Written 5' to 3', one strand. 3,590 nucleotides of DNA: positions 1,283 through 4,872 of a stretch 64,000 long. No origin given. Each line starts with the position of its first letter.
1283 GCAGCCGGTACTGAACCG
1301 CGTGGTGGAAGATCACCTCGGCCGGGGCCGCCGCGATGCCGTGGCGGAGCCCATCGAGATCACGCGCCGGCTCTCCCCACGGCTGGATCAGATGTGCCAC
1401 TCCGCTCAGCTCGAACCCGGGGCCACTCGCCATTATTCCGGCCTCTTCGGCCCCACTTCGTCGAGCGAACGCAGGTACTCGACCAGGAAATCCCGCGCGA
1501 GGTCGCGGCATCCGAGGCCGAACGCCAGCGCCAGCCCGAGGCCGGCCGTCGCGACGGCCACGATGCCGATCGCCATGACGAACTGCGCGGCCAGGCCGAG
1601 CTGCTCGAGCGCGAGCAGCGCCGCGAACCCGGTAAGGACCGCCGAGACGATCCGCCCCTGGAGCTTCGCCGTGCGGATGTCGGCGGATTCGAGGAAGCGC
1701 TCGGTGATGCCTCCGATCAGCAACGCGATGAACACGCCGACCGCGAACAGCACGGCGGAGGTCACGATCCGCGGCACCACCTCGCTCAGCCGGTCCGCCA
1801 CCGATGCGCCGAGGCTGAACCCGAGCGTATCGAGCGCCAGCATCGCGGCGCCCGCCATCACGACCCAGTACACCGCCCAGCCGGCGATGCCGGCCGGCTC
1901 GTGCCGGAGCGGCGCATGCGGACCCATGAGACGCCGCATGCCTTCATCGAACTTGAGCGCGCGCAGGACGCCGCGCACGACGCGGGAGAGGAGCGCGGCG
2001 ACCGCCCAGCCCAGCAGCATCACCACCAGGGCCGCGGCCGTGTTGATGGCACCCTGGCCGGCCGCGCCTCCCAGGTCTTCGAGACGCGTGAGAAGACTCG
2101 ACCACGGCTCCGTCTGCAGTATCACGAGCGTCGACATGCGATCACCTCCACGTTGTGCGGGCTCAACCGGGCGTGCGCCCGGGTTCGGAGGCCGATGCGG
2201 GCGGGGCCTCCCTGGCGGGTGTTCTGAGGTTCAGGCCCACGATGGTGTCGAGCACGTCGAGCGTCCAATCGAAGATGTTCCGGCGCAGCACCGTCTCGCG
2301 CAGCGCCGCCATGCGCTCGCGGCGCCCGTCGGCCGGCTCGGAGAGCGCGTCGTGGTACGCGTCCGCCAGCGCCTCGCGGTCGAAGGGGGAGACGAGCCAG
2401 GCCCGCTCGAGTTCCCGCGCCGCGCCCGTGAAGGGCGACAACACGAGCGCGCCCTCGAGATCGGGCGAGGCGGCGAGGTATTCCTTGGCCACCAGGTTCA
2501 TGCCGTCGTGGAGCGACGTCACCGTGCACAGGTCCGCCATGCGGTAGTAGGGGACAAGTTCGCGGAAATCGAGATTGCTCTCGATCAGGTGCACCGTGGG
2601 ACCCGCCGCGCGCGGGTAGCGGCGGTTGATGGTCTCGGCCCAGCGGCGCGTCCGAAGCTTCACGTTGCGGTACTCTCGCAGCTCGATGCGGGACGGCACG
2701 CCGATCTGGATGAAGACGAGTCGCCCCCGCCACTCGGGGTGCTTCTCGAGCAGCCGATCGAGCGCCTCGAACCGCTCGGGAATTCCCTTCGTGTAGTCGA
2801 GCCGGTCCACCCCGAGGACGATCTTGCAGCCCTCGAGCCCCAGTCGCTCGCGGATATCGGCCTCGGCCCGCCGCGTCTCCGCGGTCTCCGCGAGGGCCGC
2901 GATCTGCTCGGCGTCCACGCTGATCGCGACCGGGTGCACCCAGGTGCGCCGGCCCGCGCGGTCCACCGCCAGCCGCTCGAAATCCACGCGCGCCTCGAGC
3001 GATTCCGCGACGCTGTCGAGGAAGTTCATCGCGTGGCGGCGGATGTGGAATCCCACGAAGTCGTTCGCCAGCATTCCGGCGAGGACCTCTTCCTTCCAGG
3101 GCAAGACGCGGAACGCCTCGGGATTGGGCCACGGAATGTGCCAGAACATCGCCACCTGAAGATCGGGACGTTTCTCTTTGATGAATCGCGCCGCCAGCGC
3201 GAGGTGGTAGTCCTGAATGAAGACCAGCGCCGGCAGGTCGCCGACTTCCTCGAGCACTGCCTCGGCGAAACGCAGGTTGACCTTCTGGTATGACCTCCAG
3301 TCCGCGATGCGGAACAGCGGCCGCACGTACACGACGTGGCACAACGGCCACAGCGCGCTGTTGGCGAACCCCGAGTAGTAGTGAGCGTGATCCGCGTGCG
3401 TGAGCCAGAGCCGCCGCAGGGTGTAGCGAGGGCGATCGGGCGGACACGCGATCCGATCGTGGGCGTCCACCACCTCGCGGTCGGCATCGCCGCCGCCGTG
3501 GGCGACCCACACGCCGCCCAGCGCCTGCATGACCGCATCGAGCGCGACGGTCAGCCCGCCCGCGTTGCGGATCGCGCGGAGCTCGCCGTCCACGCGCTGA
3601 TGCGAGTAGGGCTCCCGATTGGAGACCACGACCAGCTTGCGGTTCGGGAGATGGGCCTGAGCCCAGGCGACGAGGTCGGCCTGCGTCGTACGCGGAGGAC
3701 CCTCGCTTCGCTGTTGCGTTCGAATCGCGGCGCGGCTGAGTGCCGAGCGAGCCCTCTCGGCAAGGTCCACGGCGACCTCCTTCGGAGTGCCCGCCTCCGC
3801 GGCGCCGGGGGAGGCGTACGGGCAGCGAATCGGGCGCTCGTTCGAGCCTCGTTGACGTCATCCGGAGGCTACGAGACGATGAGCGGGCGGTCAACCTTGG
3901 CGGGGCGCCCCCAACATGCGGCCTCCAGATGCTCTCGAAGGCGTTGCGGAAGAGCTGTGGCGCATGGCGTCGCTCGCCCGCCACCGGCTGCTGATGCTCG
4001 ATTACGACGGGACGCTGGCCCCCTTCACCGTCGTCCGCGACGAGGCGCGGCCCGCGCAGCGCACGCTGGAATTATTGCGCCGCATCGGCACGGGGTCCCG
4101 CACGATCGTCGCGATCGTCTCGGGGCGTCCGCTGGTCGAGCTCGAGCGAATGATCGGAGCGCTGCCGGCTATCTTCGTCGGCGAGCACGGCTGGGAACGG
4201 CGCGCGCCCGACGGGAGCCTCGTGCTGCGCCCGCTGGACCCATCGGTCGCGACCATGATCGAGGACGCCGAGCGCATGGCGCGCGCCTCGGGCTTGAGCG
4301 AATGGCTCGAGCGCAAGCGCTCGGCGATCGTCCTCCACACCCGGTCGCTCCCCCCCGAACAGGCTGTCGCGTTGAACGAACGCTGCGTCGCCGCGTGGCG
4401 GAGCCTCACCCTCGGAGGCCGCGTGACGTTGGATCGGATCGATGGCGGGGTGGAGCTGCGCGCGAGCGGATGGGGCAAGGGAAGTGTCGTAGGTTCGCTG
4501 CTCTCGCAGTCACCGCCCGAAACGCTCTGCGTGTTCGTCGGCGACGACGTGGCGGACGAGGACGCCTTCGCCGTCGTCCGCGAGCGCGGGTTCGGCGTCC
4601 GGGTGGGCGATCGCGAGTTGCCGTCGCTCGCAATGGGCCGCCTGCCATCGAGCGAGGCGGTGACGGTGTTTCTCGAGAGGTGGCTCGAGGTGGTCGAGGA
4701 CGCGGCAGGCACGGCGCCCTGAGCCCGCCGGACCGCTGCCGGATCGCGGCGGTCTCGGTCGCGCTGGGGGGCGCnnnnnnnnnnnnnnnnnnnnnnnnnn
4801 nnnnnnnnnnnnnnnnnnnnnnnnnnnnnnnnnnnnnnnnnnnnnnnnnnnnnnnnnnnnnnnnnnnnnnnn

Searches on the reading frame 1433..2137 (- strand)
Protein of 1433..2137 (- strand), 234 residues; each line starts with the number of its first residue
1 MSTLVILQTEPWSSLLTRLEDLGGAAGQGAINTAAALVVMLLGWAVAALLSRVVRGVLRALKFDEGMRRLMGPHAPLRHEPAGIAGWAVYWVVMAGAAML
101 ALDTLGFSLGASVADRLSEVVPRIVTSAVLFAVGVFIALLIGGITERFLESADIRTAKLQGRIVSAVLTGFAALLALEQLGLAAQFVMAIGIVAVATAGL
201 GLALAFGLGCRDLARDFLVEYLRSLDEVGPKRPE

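Call 45: search_protein_families(library=pfam, proteins=[window:1433-2137:-], max_evalue=0.00001)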
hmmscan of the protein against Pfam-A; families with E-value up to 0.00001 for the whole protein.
window:1433-2137:- (234 aa): 1 family
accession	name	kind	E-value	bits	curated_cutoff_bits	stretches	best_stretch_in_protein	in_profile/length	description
PF05552.17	MS_channel_1st_1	-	5.1e-10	39.5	22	1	34-65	18-49/50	Mechanosensitive ion channel, conserved TM helix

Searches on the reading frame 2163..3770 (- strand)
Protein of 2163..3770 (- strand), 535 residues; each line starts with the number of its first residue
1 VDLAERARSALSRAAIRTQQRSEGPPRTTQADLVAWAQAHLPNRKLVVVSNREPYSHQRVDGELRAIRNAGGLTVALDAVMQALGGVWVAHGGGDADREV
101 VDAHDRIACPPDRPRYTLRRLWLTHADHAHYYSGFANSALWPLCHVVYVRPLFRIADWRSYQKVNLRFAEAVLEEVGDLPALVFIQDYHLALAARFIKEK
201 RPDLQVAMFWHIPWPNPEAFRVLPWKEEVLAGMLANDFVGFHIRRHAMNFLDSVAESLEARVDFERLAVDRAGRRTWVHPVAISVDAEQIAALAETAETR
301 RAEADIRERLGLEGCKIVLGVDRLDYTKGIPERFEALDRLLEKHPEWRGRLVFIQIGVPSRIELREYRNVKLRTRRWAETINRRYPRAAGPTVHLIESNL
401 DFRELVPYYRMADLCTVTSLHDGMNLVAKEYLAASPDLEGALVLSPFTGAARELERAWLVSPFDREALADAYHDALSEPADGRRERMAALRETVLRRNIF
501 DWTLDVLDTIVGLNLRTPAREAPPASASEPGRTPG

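Call 45: search_protein_families(library=pfam, proteins=[window:2163-3770:-], max_evalue=0.00001)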
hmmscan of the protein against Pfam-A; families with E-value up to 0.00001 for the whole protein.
window:2163-3770:- (535 aa): 1 family
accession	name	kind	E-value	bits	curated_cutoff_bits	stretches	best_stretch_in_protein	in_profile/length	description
PF00982.27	Glyco_transf_20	-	1e-115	387.6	32.5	1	45-508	2-469/473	Glycosyltransferase family 20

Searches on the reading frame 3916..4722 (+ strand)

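Call 45: search_protein_families(library=pfam, proteins=[window:3916-4722:+], max_evalue=0.00001)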
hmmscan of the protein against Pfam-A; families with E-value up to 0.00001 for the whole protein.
window:3916-4722:+ (268 aa): 1 family
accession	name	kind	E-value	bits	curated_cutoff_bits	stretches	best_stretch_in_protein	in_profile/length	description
PF02358.22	Trehalose_PPase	-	3.5e-29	102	27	1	27-225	1-210/235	Trehalose-phosphatase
